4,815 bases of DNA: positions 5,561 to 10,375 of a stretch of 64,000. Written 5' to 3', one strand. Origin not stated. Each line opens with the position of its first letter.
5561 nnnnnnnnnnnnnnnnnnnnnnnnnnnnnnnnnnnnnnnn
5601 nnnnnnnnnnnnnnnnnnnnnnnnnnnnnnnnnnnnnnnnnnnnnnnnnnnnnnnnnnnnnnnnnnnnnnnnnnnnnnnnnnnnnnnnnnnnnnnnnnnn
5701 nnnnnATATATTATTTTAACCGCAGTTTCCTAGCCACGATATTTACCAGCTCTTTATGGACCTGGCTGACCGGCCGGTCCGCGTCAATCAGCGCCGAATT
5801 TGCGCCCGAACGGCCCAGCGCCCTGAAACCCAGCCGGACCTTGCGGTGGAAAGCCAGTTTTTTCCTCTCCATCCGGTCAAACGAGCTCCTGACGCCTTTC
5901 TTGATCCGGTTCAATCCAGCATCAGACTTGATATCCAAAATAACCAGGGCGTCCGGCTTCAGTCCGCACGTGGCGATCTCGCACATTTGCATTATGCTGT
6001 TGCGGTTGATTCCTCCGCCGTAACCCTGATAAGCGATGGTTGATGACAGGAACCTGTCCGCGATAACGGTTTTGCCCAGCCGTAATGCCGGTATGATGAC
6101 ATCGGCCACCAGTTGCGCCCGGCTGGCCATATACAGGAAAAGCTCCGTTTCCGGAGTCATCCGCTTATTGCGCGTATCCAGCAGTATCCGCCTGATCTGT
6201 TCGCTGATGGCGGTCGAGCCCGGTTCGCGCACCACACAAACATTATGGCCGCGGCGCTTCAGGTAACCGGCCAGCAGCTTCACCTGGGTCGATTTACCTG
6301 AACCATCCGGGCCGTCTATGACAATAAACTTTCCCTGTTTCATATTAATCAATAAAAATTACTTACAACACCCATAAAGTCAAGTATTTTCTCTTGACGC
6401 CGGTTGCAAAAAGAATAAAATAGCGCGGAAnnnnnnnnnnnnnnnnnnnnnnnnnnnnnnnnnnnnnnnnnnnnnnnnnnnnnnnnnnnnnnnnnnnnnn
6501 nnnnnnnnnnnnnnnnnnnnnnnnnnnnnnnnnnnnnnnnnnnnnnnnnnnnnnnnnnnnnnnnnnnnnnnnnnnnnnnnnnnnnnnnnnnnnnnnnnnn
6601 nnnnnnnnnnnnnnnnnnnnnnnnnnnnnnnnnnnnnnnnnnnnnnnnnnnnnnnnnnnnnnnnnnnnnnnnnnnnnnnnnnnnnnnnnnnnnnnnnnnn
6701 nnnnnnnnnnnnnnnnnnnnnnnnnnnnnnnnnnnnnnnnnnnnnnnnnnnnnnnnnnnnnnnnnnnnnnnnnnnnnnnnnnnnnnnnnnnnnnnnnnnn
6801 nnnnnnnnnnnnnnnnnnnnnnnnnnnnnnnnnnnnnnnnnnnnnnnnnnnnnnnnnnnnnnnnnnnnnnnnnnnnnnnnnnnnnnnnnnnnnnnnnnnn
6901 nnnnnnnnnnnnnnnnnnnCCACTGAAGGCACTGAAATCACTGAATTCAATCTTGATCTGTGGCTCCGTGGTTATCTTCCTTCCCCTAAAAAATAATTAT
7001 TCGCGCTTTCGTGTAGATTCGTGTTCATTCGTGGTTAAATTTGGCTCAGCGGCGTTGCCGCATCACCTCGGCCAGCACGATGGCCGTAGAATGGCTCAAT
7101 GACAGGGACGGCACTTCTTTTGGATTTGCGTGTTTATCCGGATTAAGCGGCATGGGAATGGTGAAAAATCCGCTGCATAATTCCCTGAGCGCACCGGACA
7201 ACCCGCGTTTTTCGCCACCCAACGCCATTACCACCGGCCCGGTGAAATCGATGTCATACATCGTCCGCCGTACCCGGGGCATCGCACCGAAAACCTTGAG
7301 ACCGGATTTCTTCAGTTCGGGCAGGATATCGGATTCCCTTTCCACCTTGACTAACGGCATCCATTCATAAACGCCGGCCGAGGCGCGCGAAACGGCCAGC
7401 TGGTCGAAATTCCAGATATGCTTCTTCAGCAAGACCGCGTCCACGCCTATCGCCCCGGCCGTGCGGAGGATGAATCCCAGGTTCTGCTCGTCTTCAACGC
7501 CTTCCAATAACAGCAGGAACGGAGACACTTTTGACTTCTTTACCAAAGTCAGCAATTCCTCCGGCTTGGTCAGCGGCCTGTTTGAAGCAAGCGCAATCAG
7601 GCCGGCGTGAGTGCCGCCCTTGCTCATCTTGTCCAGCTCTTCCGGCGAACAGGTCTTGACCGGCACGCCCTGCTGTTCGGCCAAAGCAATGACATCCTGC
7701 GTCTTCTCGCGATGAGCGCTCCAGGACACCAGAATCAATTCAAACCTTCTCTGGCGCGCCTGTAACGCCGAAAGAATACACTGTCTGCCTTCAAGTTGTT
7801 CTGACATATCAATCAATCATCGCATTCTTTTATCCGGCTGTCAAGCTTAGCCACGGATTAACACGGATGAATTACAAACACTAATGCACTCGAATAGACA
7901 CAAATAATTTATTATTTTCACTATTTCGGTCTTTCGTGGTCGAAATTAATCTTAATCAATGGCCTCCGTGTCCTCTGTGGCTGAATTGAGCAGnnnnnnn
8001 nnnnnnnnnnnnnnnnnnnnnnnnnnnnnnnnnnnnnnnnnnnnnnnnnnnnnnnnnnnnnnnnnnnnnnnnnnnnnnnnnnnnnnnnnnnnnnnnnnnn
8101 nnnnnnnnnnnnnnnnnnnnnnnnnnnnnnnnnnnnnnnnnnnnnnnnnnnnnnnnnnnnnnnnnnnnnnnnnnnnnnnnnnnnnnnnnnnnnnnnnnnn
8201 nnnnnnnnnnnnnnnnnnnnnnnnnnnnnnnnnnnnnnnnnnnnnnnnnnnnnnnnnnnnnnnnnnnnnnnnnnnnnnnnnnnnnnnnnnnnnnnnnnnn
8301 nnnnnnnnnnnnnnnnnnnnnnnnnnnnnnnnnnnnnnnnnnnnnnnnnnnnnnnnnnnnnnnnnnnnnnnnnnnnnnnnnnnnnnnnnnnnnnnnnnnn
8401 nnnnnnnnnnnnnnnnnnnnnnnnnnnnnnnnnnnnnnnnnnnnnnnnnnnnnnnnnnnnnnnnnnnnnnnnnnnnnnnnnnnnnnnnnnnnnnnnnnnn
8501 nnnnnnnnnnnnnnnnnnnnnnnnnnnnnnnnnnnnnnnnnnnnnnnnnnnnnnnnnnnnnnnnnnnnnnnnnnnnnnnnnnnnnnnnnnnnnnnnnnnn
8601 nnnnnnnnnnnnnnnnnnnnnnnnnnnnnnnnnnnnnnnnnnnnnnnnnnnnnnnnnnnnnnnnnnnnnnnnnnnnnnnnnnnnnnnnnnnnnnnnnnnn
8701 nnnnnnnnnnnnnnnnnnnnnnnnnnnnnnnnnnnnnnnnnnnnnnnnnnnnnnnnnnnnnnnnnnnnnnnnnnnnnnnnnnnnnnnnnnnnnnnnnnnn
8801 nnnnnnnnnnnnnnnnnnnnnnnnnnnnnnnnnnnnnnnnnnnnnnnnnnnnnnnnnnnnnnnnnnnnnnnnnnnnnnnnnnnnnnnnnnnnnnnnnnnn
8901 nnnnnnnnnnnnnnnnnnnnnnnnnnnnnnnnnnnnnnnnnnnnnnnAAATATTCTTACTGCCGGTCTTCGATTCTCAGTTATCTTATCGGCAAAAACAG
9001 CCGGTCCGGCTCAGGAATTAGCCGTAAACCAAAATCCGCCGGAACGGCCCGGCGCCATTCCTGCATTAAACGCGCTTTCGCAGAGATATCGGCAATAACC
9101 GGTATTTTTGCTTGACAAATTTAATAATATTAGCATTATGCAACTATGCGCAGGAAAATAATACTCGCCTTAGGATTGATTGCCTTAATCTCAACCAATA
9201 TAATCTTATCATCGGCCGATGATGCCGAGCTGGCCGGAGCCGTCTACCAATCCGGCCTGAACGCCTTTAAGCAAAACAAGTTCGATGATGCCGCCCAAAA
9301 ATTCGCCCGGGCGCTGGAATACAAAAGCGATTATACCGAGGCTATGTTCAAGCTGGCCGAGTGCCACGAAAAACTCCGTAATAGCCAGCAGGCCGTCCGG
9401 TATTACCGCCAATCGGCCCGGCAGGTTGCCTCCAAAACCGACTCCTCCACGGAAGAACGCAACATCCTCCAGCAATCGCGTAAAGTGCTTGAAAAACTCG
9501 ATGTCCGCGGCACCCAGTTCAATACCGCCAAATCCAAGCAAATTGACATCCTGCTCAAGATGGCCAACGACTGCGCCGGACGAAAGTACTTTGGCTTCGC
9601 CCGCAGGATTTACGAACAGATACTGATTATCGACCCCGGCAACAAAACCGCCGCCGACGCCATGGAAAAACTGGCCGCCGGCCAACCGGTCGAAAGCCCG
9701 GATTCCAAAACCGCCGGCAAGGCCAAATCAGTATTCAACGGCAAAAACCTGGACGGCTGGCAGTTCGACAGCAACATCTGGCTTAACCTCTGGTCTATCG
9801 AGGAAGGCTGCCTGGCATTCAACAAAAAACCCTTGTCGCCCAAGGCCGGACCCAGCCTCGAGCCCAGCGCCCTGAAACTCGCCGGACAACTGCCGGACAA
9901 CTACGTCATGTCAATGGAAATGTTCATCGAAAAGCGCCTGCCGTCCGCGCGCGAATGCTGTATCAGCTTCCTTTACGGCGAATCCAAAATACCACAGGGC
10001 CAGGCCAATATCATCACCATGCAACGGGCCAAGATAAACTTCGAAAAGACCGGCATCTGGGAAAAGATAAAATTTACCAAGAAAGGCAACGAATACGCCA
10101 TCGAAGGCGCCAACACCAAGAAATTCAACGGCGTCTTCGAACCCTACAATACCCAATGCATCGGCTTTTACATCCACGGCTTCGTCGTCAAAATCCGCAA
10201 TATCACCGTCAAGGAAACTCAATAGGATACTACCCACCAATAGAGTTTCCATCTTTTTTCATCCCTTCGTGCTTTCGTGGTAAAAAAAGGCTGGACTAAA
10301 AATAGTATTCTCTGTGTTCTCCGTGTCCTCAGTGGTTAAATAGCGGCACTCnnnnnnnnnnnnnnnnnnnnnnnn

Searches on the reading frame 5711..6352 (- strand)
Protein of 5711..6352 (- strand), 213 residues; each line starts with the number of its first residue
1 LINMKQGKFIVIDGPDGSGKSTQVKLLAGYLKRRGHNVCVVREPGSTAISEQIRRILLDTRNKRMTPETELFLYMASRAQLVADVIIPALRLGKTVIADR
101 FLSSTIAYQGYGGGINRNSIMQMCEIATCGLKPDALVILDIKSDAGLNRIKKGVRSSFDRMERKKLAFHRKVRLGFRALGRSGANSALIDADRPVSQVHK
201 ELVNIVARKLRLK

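Call 8: search_protein_families(library=pfam, proteins=[window:5711-6352:-], max_evalue=0.01)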
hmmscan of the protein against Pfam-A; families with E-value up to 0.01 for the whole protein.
window:5711-6352:- (213 aa): 9 families
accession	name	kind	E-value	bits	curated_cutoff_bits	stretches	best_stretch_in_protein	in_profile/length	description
PF02223.23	Thymidylate_kin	-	9.7e-46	156.2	27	1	12-201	1-184/185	Thymidylate kinase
PF13521.12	AAA_28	-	7.3e-06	26.7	27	1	10-120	2-101/164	AAA domain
PF13401.12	AAA_22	-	2.2e-05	25.2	27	1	6-74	4-74/130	AAA domain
PF00005.33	ABC_tran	-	0.00012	23.1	25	1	3-56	7-64/137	ABC transporter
PF20720.3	nSTAND3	-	0.0006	20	27.2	1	5-44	15-54/155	Novel STAND NTPase 3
PF03308.22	MeaB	-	0.0027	17.2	23.1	1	10-47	36-74/273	Methylmalonyl Co-A mutase-associated GTPase MeaB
PF00437.27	T2SSE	-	0.0039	16.3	24.9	1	5-49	141-184/370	Type II/IV secretion system protein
PF16575.11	CLP1_P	-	0.0052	17.1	26.6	0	14-41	1-28/188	mRNA cleavage and polyadenylation factor CLP1 P-loop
PF13671.12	AAA_33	-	0.0065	17.2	27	1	10-100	2-77/143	AAA domain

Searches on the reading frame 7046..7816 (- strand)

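Call 8: search_protein_families(library=pfam, proteins=[window:7046-7816:-], max_evalue=0.01)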
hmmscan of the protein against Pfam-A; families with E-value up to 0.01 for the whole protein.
window:7046-7816:- (256 aa): 2 families
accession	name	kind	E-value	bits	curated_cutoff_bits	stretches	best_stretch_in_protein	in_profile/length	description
PF00588.24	SpoU_methylase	-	1.8e-25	90.2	29.7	1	100-248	2-141/142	SpoU rRNA Methylase family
PF08032.17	SpoU_sub_bind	-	4.4e-14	53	22.8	1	8-78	2-71/76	RNA 2'-O ribose methyltransferase substrate binding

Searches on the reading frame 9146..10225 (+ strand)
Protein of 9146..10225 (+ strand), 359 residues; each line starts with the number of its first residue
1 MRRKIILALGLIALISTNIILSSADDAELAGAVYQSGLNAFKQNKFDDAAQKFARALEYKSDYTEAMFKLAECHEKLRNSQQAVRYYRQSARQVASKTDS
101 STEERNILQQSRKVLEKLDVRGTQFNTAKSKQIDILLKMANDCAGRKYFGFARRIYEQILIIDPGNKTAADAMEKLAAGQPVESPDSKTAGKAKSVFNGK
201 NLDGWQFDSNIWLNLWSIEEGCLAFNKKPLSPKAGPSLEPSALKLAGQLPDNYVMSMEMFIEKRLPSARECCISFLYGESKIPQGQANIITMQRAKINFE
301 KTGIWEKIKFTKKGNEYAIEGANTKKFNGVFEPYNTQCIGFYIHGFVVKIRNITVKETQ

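Call 8: search_protein_families(library=pfam, proteins=[window:9146-10225:+], max_evalue=0.01)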
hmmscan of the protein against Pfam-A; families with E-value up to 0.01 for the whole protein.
window:9146-10225:+ (359 aa): 9 families
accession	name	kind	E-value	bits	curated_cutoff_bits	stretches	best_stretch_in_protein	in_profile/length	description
PF07719.23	TPR_2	-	5.7e-09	35.9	27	0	65-91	2-28/34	Tetratricopeptide repeat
PF13432.12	TPR_16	-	1.2e-08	35.6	32.7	1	35-93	2-60/65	Tetratricopeptide repeat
PF14559.12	TPR_19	-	1.7e-07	31.9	25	1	40-89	1-50/68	Tetratricopeptide repeat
PF06439.18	3keto-disac_hyd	-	1.9e-05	25.3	26.8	1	193-261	2-62/187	3-keto-disaccharide hydrolase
PF13176.12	TPR_7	-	7.2e-05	23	27.9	0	66-91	1-26/36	Tetratricopeptide repeat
PF13174.12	TPR_6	-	7.9e-05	23.5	26.3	1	65-89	1-25/33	Tetratricopeptide repeat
PF00515.34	TPR_1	-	0.00055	20.1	27.8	0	65-89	2-26/34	Tetratricopeptide repeat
PF13414.12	TPR_11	-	0.0014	18.7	26.8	1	41-76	5-40/42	TPR repeat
PF08238.18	Sel1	-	0.0072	17.3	30.7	0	65-93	2-34/36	Sel1 repeat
